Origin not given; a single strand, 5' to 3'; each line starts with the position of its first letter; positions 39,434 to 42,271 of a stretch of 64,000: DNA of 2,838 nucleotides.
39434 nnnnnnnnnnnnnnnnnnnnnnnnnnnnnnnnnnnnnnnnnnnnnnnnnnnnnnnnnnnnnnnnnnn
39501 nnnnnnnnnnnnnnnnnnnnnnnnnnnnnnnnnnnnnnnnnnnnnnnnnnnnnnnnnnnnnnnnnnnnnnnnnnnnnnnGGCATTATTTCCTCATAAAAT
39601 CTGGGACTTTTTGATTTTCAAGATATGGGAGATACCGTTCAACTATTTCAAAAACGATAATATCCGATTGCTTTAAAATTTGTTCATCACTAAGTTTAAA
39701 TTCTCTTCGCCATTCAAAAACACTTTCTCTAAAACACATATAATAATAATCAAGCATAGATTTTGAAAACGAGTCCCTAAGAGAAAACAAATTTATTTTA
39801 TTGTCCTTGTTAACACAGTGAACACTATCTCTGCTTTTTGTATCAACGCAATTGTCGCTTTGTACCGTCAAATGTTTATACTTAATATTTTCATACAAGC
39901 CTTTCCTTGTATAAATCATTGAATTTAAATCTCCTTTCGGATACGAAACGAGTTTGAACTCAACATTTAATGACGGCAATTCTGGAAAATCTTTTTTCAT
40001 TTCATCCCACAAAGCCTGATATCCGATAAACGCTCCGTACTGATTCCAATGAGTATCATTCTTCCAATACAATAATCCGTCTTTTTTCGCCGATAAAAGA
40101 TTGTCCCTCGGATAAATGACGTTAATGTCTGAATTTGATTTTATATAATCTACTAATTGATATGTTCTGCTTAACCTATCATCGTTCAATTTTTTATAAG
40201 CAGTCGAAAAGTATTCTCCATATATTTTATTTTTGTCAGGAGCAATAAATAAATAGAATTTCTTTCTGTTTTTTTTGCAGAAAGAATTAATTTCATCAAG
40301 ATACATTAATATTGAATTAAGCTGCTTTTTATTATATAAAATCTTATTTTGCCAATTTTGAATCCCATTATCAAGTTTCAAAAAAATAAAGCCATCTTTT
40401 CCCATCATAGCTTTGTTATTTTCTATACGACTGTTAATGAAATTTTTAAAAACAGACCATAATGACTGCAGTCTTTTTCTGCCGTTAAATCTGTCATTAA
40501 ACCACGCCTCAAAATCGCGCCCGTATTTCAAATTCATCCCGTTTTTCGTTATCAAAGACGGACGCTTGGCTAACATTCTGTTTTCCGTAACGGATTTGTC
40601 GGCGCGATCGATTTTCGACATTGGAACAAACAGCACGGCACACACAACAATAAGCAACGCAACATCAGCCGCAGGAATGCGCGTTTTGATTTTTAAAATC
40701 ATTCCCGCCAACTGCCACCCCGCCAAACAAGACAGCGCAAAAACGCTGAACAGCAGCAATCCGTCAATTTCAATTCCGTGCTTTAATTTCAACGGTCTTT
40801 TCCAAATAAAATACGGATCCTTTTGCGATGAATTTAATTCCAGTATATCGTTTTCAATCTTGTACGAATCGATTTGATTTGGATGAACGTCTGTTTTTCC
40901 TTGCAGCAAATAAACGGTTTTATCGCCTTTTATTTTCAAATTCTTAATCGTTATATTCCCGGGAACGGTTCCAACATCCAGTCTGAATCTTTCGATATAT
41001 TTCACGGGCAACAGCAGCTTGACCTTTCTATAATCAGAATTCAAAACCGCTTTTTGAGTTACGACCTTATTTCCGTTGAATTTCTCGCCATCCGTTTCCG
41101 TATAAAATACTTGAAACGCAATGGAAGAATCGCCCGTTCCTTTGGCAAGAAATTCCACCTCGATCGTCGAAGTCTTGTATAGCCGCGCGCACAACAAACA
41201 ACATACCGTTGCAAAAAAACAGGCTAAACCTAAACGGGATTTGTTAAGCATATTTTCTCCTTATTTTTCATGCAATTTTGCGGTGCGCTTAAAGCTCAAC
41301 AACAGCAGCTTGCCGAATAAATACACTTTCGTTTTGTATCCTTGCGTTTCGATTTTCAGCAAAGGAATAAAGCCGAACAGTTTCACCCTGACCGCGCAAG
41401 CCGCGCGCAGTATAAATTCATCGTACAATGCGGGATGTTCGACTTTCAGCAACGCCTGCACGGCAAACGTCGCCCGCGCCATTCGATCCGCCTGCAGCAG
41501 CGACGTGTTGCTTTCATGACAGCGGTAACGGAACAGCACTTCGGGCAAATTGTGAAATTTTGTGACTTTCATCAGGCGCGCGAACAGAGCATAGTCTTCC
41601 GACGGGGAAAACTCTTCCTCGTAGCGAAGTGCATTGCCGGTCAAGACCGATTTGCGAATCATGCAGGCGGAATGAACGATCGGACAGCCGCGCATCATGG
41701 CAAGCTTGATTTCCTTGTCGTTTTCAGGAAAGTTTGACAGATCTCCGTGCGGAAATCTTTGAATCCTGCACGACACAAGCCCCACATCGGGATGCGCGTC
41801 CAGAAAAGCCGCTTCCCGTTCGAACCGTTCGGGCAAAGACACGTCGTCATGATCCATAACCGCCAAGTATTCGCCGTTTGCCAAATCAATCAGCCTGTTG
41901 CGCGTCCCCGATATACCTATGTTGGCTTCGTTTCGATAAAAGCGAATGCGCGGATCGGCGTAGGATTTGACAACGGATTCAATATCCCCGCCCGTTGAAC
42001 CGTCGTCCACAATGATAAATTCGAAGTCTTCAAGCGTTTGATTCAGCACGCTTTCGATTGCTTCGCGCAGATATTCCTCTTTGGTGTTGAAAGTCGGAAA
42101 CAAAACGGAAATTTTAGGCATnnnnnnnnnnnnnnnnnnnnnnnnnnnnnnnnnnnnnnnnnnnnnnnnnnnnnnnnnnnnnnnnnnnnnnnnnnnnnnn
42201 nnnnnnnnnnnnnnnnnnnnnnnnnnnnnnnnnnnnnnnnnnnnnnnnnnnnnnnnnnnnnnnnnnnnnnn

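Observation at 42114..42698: Catalytically degenerate serine-recombinase paralog translationally coupled inside the glycan operon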

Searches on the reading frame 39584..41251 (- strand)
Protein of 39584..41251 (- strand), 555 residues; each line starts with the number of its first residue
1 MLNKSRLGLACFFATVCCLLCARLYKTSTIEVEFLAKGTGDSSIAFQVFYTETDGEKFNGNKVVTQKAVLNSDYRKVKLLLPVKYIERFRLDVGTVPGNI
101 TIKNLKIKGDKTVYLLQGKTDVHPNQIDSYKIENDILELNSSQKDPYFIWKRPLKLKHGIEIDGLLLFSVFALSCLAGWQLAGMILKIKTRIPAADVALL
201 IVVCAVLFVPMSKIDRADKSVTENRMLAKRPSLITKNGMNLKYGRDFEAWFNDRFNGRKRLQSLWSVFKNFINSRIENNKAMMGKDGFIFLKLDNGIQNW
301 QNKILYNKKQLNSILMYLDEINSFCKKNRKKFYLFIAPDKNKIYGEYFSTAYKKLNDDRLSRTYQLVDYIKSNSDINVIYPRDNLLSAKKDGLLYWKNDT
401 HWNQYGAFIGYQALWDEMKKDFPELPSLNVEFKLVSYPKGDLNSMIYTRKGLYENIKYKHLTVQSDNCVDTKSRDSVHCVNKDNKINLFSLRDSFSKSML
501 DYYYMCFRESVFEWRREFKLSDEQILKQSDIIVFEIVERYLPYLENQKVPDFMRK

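Call 3: search_protein_families(library=pfam, proteins=[window:39584-41251:-], max_evalue=0.01)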
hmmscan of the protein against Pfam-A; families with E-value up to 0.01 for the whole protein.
window:39584-41251:- (555 aa): 2 families
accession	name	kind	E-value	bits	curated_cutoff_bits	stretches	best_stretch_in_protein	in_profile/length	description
PF16822.11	ALGX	-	2.4e-10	41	26.5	1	283-464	3-181/268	SGNH hydrolase-like domain, acetyltransferase AlgX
PF14286.12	DHHW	-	0.0078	15.9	25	0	368-486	210-318/385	DHHW protein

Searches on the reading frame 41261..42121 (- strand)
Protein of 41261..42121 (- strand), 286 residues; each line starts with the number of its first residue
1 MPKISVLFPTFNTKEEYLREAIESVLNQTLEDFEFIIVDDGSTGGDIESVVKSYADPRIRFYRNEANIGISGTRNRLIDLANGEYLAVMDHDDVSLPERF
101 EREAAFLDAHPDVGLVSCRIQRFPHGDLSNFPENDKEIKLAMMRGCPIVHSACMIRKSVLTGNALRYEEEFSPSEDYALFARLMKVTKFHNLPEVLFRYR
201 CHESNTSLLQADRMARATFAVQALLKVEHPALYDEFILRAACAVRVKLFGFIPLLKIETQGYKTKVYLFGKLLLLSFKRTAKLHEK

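Call 3: search_protein_families(library=pfam, proteins=[window:41261-42121:-], max_evalue=0.01)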
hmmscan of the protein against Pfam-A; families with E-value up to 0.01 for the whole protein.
window:41261-42121:- (286 aa): 3 families
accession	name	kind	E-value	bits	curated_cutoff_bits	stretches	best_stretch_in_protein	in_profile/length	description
PF00535.33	Glycos_transf_2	-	4.2e-30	105.3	23.3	1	5-148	1-151/168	Glycosyl transferase family 2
PF10111.15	Glyco_tranf_2_2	-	8.5e-13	48.8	27.3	1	5-105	1-104/276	Glycosyltransferase like family 2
PF13641.12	Glyco_tranf_2_3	-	2.7e-09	37.8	27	1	2-147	1-149/230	Glycosyltransferase like family 2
